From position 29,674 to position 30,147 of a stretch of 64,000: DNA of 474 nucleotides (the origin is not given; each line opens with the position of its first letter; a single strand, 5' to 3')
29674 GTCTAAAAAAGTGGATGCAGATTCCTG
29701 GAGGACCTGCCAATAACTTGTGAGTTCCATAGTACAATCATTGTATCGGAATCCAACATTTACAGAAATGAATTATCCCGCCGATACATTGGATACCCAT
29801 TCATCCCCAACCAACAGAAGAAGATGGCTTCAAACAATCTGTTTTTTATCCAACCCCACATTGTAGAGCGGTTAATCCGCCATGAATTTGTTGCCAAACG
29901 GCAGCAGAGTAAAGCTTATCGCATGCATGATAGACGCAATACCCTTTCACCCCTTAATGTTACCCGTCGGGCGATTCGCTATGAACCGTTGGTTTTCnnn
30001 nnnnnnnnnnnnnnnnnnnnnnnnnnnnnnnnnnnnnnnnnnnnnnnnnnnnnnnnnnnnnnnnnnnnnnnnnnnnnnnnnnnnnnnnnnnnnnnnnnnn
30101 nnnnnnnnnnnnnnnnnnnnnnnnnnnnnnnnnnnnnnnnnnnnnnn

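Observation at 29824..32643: Stand-alone 939-aa STAND-like NTPase with acidic disordered linker and TPR array between rsmG and pyrE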

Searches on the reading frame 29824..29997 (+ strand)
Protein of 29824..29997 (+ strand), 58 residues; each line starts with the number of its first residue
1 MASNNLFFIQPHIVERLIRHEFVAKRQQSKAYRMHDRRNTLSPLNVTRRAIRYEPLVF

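Call 82: search_protein_families(library=pfam, proteins=[window:29824-29997:+], max_evalue=10)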
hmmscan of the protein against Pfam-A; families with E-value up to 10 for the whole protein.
seq(58 aa): 1 family
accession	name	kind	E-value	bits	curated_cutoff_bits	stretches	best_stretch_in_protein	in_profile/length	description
PF22376.2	PSV_trans_reg_dom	-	0.025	15.4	27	1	2-57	17-73/81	PSV, transcriptional regulator domain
